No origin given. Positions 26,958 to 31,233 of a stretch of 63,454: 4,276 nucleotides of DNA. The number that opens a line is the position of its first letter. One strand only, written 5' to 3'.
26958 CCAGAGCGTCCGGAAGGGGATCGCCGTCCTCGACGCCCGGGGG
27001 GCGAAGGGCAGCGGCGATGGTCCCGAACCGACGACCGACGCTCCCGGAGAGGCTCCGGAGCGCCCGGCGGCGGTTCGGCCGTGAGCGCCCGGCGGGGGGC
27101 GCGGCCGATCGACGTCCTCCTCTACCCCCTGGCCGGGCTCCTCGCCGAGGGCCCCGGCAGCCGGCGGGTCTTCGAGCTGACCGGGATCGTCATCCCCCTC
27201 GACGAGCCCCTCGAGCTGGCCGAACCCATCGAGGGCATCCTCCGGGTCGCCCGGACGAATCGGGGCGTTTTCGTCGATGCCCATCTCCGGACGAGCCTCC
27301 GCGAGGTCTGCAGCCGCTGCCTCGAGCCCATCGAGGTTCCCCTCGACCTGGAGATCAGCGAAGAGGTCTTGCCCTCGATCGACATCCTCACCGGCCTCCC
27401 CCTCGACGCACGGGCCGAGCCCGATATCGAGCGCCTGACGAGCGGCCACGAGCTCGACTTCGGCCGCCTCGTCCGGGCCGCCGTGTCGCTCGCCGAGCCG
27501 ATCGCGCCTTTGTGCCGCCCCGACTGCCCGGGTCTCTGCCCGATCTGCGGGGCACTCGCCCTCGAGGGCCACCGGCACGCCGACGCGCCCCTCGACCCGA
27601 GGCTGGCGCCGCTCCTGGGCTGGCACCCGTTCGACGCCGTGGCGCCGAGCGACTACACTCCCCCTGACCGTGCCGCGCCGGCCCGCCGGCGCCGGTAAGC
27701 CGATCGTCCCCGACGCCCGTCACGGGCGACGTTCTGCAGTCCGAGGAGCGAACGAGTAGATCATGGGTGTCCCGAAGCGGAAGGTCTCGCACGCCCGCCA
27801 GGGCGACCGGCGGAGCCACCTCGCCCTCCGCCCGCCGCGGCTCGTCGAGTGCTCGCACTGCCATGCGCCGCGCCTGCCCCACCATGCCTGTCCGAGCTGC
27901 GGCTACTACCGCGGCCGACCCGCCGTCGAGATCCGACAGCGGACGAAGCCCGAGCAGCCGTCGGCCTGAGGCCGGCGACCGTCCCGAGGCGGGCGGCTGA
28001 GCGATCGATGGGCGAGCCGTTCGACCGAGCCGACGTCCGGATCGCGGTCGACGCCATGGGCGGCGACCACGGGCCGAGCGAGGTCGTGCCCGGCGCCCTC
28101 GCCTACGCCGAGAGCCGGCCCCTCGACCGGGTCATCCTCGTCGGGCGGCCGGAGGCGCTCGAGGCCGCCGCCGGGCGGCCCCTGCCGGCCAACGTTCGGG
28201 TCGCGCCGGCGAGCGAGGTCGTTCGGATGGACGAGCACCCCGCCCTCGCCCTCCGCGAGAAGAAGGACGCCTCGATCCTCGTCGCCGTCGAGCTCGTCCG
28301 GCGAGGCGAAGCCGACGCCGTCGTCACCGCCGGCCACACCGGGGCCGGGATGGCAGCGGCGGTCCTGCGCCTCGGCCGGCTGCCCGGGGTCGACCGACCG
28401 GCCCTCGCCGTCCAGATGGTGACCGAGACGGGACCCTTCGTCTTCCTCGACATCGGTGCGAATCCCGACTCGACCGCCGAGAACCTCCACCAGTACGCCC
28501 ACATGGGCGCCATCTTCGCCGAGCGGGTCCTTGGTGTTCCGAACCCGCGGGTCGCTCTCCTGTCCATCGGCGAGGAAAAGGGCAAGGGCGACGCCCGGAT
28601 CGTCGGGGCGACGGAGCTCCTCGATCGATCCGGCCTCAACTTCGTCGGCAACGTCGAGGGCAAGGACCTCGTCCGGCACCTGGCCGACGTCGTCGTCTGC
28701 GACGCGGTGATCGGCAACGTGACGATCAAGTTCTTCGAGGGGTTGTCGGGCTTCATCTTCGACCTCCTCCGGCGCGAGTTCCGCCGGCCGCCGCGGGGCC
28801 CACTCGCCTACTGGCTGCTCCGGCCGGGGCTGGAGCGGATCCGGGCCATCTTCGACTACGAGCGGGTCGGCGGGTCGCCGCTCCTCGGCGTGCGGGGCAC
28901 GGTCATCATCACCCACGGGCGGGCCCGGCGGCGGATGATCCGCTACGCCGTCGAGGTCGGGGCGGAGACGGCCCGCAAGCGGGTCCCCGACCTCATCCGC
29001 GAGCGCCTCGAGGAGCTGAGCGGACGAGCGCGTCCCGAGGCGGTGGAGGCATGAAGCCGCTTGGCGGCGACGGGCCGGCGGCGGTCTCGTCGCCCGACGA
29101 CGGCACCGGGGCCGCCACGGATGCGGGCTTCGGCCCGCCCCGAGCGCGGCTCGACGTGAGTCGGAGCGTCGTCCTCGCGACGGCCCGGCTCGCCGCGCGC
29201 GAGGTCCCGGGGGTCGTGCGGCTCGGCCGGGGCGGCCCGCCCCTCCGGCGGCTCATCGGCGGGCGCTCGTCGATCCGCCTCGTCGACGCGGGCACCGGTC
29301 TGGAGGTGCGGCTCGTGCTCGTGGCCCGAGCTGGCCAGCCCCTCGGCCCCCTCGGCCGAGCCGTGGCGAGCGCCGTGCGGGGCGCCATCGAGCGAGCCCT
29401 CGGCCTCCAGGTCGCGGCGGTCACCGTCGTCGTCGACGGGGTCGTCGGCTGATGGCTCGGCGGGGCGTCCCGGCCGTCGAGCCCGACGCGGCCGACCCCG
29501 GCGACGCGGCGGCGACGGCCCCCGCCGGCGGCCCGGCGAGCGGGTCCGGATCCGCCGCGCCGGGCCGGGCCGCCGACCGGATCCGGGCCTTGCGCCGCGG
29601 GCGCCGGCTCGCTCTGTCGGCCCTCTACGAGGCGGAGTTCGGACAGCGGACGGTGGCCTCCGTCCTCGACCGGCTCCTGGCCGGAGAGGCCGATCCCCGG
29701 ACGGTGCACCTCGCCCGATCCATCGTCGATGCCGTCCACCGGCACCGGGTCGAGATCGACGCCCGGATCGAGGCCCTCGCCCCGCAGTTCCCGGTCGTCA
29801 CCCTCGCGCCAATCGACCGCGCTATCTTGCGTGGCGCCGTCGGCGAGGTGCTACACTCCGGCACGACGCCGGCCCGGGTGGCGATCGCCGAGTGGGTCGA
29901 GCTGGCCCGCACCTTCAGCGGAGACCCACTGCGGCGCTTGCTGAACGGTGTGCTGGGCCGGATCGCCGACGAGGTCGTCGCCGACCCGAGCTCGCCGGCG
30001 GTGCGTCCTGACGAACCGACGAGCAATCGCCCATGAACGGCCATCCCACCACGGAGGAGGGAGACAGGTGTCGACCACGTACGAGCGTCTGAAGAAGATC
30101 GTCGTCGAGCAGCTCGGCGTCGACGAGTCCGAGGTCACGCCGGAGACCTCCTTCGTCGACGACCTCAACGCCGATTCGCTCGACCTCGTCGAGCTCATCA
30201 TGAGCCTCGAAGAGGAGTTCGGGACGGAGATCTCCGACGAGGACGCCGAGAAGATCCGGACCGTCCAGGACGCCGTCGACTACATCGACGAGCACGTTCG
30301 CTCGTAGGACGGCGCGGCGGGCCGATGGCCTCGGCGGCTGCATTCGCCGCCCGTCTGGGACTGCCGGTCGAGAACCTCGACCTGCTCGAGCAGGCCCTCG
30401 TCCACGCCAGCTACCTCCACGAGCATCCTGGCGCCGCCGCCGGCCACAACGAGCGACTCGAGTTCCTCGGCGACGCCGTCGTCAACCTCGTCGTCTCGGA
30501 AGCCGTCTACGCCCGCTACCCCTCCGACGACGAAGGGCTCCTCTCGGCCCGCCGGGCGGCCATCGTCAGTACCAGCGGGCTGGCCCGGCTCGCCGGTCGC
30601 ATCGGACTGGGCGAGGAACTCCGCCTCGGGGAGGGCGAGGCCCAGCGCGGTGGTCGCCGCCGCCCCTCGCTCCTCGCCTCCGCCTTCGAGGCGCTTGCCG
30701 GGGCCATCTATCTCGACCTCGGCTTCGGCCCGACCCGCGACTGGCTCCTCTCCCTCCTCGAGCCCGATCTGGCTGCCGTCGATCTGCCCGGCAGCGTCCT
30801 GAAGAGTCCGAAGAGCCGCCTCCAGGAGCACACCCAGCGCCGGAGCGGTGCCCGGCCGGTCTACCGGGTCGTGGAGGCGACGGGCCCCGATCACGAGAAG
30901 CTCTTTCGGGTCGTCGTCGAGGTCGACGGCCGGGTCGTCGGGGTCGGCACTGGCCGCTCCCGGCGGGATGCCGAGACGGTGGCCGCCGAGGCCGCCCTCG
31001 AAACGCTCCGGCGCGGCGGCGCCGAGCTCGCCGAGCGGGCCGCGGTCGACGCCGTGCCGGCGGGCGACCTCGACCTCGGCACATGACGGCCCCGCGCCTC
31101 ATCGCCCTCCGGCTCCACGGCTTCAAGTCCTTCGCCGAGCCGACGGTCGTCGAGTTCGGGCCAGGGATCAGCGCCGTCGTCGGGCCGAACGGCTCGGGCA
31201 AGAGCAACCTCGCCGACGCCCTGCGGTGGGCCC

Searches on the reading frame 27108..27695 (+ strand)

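Call 44: search_protein_families(library=pfam, proteins=[window:27108-27695:+], max_evalue=0.00001)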
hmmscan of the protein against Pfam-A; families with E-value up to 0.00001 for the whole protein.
window:27108-27695:+ (196 aa): 1 family
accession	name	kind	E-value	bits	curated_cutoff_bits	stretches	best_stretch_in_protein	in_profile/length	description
PF02620.22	YceD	-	1.3e-20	74.1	33.2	1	56-169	1-115/119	Large ribosomal RNA subunit accumulation protein YceD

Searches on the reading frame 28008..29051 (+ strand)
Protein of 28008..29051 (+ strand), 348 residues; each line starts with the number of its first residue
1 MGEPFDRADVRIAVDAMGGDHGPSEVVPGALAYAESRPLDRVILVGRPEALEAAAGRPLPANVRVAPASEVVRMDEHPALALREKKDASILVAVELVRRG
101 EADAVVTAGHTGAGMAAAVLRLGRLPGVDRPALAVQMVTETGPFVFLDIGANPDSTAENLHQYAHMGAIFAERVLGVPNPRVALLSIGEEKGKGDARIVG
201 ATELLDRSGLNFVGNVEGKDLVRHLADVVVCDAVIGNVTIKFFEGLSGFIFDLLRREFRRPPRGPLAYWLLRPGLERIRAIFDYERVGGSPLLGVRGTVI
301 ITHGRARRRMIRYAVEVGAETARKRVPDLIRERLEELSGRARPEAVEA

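Call 45: search_protein_families(library=pfam, proteins=[window:28008-29051:+], max_evalue=0.00001)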
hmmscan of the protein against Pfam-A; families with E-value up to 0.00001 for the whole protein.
window:28008-29051:+ (348 aa): 2 families
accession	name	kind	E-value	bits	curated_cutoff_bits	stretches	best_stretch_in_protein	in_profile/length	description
PF02504.20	FA_synthesis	-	2.4e-91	306.7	29.1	1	10-326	1-321/324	Fatty acid synthesis protein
PF01515.24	PTA_PTB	-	7.9e-10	39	24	1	87-212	102-231/319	Phosphate acetyl/butaryl transferase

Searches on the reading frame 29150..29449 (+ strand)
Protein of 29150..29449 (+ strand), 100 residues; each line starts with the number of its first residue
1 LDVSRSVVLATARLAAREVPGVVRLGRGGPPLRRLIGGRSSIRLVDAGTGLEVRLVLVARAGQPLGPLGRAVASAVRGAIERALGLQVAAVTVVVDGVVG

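Call 45: search_protein_families(library=pfam, proteins=[window:29150-29449:+], max_evalue=0.00001)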
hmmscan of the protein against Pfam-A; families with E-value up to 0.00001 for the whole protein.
window:29150-29449:+ (100 aa): 1 family
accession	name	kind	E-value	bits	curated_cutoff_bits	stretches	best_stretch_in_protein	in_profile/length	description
PF03780.18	Asp23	-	5.2e-08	33.7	28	1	2-98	6-107/108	Asp23 family, cell envelope-related function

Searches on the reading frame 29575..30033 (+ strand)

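Call 45: search_protein_families(library=pfam, proteins=[window:29575-30033:+], max_evalue=0.00001)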
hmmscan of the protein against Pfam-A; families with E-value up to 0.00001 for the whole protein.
window:29575-30033:+ (153 aa): 1 family
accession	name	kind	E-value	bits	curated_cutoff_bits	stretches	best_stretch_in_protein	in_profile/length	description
PF01029.23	NusB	-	3.4e-22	79.7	23.1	1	9-131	3-132/133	NusB family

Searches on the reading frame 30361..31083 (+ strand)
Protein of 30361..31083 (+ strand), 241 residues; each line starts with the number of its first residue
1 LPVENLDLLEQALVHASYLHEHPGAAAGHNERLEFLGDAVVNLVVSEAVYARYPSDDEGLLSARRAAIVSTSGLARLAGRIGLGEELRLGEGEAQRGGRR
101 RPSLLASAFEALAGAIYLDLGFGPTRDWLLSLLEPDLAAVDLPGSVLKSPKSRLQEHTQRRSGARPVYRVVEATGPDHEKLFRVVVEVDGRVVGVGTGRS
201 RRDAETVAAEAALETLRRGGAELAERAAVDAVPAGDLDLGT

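Call 45: search_protein_families(library=pfam, proteins=[window:30361-31083:+], max_evalue=0.00001)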
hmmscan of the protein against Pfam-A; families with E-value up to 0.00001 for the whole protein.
window:30361-31083:+ (241 aa): 4 families
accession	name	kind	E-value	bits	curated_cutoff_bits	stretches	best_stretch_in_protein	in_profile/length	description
PF14622.11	Ribonucleas_3_3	-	1.4e-33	116.2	35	1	7-131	3-122/128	Ribonuclease-III-like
PF00636.31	Ribonuclease_3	-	1.6e-23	83.9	27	1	31-121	1-102/102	Ribonuclease III domain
PF00035.32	dsrm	-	1.5e-18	67.5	23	1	150-216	1-66/66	Double-stranded RNA binding motif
PF24995.1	DSRM_2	-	6.2e-06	27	27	0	148-216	7-77/79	dsRNA binding domain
